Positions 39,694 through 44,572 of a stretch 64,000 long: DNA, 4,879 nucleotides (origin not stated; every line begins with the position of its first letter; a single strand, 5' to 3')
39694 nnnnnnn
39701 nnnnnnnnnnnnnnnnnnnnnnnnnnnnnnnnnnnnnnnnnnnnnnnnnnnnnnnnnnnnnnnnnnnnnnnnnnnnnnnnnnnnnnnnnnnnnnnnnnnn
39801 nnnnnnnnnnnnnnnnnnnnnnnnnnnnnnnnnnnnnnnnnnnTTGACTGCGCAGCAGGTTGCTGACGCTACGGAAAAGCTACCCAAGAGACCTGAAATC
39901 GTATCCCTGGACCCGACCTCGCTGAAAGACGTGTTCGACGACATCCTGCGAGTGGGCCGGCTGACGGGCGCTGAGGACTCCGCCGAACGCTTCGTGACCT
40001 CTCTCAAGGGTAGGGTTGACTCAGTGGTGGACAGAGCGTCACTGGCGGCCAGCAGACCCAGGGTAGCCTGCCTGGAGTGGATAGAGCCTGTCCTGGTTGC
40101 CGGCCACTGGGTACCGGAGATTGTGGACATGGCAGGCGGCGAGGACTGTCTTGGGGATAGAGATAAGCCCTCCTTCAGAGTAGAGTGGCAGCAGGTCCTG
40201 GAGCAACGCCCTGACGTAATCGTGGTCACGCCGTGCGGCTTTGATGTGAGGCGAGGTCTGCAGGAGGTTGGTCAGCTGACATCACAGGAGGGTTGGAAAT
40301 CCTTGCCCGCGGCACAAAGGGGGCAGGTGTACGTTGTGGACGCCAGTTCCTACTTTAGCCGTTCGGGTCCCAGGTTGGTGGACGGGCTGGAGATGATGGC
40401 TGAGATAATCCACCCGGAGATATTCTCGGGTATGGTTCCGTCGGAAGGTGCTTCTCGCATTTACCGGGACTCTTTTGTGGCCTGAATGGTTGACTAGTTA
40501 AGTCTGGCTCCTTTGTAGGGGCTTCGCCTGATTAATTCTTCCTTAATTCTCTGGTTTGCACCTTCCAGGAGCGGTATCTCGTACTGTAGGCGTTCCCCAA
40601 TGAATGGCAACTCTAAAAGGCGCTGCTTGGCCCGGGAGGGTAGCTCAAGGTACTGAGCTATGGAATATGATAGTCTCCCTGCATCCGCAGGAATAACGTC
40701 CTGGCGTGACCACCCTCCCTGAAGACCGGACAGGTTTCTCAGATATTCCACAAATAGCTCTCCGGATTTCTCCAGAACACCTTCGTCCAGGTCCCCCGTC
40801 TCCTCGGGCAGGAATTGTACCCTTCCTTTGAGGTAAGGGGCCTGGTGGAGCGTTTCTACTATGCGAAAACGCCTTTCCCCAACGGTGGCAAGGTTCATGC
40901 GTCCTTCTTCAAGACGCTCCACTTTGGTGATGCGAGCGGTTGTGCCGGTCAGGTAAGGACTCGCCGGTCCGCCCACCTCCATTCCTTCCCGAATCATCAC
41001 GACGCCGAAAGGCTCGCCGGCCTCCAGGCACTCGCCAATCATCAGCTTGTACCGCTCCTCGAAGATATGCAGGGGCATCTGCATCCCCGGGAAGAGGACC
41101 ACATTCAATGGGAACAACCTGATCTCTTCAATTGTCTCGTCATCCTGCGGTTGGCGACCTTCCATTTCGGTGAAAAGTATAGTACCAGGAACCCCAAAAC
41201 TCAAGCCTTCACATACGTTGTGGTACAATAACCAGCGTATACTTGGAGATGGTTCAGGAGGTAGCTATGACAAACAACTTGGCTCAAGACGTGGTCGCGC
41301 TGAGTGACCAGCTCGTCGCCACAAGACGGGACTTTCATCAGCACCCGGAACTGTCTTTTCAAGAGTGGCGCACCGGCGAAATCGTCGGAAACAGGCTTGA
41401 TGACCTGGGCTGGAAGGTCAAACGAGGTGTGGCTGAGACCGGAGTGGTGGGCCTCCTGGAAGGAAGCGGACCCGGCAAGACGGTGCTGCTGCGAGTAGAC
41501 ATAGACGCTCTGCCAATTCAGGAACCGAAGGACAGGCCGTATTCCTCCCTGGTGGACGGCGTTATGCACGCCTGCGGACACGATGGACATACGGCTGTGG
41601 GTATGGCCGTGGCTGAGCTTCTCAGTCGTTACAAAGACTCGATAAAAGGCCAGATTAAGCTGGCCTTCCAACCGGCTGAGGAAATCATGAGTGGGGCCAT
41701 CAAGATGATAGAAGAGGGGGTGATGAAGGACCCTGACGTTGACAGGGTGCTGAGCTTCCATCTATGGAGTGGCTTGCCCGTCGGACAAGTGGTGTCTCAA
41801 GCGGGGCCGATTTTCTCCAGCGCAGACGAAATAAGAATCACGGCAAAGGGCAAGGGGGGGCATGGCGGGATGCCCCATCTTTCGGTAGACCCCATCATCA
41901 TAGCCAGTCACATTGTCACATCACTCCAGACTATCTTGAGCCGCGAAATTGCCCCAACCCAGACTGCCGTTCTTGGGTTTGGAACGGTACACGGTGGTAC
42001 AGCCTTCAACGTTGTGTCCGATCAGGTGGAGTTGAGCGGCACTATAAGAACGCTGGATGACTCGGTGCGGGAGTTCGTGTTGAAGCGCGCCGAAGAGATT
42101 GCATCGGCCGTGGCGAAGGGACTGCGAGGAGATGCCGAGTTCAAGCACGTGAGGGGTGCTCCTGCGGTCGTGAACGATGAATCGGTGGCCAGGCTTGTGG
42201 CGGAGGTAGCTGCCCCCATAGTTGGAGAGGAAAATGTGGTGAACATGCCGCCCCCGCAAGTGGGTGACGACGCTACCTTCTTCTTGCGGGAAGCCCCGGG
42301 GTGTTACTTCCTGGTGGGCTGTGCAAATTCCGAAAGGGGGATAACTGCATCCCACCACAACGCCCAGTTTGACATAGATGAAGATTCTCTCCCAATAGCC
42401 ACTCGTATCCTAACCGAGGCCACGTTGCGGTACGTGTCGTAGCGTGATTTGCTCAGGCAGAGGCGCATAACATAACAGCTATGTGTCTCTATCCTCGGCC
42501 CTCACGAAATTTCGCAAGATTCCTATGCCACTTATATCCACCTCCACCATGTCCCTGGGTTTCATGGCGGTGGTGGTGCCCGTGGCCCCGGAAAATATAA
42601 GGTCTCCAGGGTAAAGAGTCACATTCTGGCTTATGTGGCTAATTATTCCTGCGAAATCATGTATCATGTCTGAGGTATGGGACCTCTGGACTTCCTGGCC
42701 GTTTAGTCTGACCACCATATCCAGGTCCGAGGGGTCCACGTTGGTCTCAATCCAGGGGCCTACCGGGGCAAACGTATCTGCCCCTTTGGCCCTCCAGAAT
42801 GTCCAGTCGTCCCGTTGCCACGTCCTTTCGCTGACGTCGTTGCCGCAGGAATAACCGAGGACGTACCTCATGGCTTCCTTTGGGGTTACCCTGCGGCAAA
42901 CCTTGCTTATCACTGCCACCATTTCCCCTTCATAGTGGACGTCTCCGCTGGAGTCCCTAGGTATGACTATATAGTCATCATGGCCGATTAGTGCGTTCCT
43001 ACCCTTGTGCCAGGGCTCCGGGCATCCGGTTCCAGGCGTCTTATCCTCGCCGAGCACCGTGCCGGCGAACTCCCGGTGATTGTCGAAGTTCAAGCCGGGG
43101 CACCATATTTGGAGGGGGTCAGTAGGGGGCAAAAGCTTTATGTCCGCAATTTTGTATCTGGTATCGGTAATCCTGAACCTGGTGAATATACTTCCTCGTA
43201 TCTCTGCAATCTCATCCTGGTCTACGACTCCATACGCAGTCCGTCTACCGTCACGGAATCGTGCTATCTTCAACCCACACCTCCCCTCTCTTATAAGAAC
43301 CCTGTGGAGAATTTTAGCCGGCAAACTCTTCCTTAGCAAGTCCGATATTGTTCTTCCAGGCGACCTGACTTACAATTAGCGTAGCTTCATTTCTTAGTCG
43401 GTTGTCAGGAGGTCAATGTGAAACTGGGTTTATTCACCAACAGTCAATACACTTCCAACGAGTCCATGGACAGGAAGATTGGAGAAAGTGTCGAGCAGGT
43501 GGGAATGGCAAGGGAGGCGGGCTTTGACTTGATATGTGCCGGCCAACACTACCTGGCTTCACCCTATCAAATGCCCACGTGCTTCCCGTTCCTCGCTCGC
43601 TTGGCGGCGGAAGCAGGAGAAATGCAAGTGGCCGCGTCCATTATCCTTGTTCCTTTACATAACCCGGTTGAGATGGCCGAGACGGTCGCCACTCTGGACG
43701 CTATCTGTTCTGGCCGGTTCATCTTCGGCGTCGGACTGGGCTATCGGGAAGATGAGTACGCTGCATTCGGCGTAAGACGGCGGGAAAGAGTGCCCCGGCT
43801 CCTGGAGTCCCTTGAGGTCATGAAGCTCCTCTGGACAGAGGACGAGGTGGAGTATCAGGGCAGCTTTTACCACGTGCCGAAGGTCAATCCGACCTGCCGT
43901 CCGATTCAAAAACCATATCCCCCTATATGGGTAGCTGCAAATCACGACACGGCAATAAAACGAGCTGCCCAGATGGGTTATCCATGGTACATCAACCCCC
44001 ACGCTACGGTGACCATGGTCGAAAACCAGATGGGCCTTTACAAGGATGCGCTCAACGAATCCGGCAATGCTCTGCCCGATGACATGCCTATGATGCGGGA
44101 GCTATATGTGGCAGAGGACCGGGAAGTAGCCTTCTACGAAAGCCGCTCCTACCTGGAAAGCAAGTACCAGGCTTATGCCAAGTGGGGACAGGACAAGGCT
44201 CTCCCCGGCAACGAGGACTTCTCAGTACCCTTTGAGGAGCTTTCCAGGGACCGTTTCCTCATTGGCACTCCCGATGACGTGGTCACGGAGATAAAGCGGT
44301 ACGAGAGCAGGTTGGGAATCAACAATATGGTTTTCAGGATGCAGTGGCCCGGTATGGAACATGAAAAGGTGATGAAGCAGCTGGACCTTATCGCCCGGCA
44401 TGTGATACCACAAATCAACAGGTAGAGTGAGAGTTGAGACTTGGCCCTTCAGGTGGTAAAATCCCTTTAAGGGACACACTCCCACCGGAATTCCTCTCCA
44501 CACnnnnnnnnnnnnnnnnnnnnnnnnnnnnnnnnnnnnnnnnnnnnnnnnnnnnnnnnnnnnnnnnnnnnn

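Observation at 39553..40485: In-frame TGA replacing the second Cys of a CxxC motif in a cytoplasmic BtuF/TroA-like protein, with a downstream hairpin: candidate selenoprotein (CxxU) or fresh pseudogene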

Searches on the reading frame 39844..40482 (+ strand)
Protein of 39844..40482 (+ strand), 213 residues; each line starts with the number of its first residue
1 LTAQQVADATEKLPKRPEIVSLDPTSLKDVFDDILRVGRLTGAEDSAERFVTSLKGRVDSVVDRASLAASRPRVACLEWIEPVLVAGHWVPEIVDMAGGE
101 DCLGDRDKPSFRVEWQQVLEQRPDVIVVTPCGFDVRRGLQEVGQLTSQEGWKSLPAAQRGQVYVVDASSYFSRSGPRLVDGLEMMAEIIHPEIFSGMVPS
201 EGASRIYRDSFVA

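Call 17: find_related_loci(query=window:39844-40482:+, collection=genome_contigs, flank=3000)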
Query window:39844-40482:+ (213 aa) in genome_contigs; peptide patterns used: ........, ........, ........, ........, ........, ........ (x = any residue, [..] = any of these).
421 stretches matched a pattern; 6 encode a relative of the query (tblastn E <= 1e-3); 6 distinct loci.
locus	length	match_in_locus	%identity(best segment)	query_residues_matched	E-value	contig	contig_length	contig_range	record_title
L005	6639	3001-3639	86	1-213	1e-123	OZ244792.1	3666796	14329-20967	MAG: Dehalococcoidia bacterium isolate ad4dcc4a-e611-4ae4-9ebb-ef3820abf337 genome assembly, chromosome: 1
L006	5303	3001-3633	69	1-211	3e-98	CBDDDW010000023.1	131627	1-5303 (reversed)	MAG: Dehalococcoidia bacterium isolate 9f6fb6b0-17a9-46aa-8c0f-e8d1727f8334 genome assembly, contig: contig_23, whole ge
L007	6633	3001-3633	57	1-211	3e-84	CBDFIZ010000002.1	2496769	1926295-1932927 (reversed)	MAG: Dehalococcoidia bacterium isolate bbcfa8fe-e5b4-4dc8-882b-9555aaa6a448 genome assembly, contig: contig_2, whole gen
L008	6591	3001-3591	50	6-203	2e-67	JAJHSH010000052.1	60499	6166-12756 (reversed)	MAG: Candidatus Acetothermia bacterium isolate NSHQ14B.2017.Bin6 k141_81632, whole genome shotgun sequence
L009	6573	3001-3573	46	9-195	8e-56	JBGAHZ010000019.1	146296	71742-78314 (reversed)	MAG: Candidatus Obscuribacteraceae bacterium isolate MAG_MBR_H125.44 MBRH125-44_opera_contig_652, whole genome shotgun s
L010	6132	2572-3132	46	1-188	6e-51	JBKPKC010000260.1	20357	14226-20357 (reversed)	MAG: Nitrospirota bacterium isolate GS_HAYS_MAG_00128 GS_HAYS_000003924625, whole genome shotgun sequence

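Call 18: find_related_loci(query=window:39844-40482:+, collection=metagenome_contigs, flank=1500)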
Query window:39844-40482:+ (213 aa) in metagenome_contigs; peptide patterns used: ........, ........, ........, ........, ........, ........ (x = any residue, [..] = any of these).
508 stretches matched a pattern, but none encodes a relative of the query by tblastn (E <= 1e-3).

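Call 77: search_protein_families(library=pfam, proteins=[L008:233-1255:+, L008:1117-2028:+, L008:1889-2701:+, L008:3610-4170:+, L008:4281-5318:+, L010:3-728:+, L010:1575-2270:+, L009:319-1572:+, L009:1575-2660:+, L009:3802-4467:+], max_evalue=0.00001)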
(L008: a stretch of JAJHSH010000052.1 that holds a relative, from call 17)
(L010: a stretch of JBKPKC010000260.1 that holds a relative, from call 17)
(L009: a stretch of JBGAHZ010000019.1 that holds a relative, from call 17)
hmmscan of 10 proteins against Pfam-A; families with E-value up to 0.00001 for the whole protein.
L008:233-1255:+ (340 aa): 1 family
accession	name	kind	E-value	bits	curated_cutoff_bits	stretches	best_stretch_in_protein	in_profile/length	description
PF01032.23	FecCD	-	7.1e-95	318.1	26.5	1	16-328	2-310/311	FecCD transport family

L008:1117-2028:+ (303 aa): 4 families
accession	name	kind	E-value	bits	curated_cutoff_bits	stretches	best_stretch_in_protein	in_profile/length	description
PF00005.33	ABC_tran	-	5.2e-34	118.2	25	1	64-213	1-137/137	ABC transporter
PF13304.12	AAA_21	-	1.5e-14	55.2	27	1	179-246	232-302/304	AAA domain, putative AbiEii toxin, Type IV TA system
PF02463.25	SMC_N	-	1.3e-06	28.4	40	0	76-241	26-197/220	RecF/RecN/SMC N terminal domain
PF13401.12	AAA_22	-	4.1e-06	27.6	27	0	78-172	9-65/130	AAA domain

L008:1889-2701:+ (270 aa): 1 family
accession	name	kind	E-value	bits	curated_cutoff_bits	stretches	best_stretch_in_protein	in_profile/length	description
PF01902.24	Diphthami_syn_2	-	2.1e-35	122.7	23.2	1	49-255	2-208/219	Diphthamide synthase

L008:3610-4170:+ (186 aa): 1 family
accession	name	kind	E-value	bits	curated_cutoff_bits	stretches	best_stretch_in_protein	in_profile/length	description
PF02572.21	CobA_CobO_BtuR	-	2.6e-51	174.7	25.7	1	10-186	3-172/172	ATP:corrinoid adenosyltransferase BtuR/CobO/CobP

L008:4281-5318:+ (345 aa): 3 families
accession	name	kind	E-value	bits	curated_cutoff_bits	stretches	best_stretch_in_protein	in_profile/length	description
PF05343.19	Peptidase_M42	-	7.1e-103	344.1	23.2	1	41-330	1-292/292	M42 glutamyl aminopeptidase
PF01546.33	Peptidase_M20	-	2.6e-09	37.7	24.6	1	159-336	19-205/206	Peptidase family M20/M25/M40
PF02127.20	Peptidase_M18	-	7.1e-09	35.4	24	1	237-334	330-431/432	Aminopeptidase I zinc metalloprotease (M18)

L010:3-728:+ (241 aa): 1 family
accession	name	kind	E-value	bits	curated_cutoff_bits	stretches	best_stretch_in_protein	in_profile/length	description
PF02867.20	Ribonuc_red_lgC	-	3.1e-47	161.9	23.9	2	78-222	379-522/523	Ribonucleotide reductase, barrel domain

L010:1575-2270:+ (231 aa): 3 families
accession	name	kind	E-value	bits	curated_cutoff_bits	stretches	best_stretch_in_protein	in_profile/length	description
PF13419.12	HAD_2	-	5.1e-29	102.1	23.8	1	9-196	1-178/178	Haloacid dehalogenase-like hydrolase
PF00702.32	Hydrolase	-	8.4e-26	92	26.4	1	7-190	2-191/191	haloacid dehalogenase-like hydrolase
PF12710.13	HAD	-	2.4e-07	31.8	27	1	9-176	1-178/189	haloacid dehalogenase-like hydrolase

L009:319-1572:+ (417 aa): 1 family
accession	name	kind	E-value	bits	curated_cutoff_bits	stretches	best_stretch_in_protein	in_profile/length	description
PF00557.29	Peptidase_M24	-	7.1e-36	124.4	23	1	187-396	12-207/208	Metallopeptidase family M24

L009:1575-2660:+ (361 aa): 5 families
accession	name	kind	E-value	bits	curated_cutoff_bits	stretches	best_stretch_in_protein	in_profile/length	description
PF01070.24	FMN_dh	-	8.6e-139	462.9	24.9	1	20-360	3-349/350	FMN-dependent dehydrogenase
PF01645.23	Glu_synthase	-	9.3e-08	32.1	20.4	1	250-317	242-308/369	Conserved region in glutamate synthase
PF00478.31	IMPDH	-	1.1e-07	31.6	25.6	1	270-314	192-237/345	IMP dehydrogenase / GMP reductase domain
PF05690.20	ThiG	-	7.7e-07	29.1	23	0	281-312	172-203/247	Thiazole biosynthesis protein ThiG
PF03060.21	NMO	-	2.9e-06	27.4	28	1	241-313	147-222/331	Nitronate monooxygenase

L009:3802-4467:+ (221 aa): 4 families
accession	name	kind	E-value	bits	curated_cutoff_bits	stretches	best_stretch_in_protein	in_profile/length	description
PF13419.12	HAD_2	-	3.6e-35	122.1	23.8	1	6-177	1-175/178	Haloacid dehalogenase-like hydrolase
PF00702.32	Hydrolase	-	1.6e-24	87.8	26.4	1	4-174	2-191/191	haloacid dehalogenase-like hydrolase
PF12710.13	HAD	-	1.3e-11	45.7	27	1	6-169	1-187/189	haloacid dehalogenase-like hydrolase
PF13242.12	Hydrolase_like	-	1.5e-06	28.5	22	1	137-184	4-52/75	HAD-hyrolase-like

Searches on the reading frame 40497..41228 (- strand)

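Call 88: search_protein_families(library=pfam, proteins=[window:40497-41228:-], max_evalue=0.00001)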
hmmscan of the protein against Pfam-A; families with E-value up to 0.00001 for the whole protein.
window:40497-41228:- (244 aa): 1 family
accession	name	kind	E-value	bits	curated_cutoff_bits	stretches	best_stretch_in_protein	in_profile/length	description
PF02190.22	LON_substr_bdg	-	1.6e-32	113.5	28.7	1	35-221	1-198/200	ATP-dependent protease La (LON) substrate-binding domain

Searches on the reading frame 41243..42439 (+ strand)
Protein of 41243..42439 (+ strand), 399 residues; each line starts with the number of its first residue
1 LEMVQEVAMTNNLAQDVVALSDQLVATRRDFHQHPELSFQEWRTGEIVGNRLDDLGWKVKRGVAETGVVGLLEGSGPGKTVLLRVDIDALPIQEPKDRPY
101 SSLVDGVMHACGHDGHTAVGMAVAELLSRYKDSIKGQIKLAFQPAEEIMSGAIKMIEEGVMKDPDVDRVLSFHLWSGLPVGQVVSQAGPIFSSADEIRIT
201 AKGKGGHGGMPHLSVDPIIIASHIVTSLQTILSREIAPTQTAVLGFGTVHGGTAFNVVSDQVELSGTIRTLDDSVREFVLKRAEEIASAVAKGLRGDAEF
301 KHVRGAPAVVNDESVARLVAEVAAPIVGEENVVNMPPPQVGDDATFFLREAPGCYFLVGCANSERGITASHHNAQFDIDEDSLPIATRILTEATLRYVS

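Call 88: search_protein_families(library=pfam, proteins=[window:41243-42439:+], max_evalue=0.00001)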
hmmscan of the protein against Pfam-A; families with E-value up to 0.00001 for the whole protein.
window:41243-42439:+ (399 aa): 2 families
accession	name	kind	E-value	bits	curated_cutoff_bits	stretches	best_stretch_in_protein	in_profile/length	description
PF01546.33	Peptidase_M20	-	3e-42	145.3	24.6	1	82-393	1-203/206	Peptidase family M20/M25/M40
PF07687.19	M20_dimer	-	1.3e-13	51.3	21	1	196-292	8-104/107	Peptidase dimerisation domain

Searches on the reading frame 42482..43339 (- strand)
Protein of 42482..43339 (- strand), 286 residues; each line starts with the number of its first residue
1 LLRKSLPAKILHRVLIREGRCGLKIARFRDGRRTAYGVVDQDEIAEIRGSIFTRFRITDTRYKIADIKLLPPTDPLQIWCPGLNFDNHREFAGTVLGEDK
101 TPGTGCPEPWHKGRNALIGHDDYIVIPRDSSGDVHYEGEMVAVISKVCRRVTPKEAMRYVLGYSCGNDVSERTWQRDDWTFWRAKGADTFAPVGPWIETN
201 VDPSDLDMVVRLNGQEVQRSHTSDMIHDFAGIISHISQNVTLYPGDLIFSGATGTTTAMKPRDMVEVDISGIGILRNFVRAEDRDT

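Call 88: search_protein_families(library=pfam, proteins=[window:42482-43339:-], max_evalue=0.00001)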
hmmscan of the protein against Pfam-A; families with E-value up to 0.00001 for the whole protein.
window:42482-43339:- (286 aa): 2 families
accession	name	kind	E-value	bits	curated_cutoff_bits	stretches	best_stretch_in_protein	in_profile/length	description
PF01557.24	FAA_hydrolase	-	6.5e-57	193.1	23.9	1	77-279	1-213/214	Fumarylacetoacetate (FAA) hydrolase C-terminal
PF10370.14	Rv2993c-like_N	-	1.9e-13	51.5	21.3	1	24-72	2-50/50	Rv2993c-like, N-terminal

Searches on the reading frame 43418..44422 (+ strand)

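Call 88: search_protein_families(library=pfam, proteins=[window:43418-44422:+], max_evalue=0.00001)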
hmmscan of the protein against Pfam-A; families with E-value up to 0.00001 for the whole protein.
window:43418-44422:+ (335 aa): 1 family
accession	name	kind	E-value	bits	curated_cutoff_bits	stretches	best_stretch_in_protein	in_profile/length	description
PF00296.26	Bac_luciferase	-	5.7e-51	174.2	27.9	1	1-298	1-310/314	Luciferase-like monooxygenase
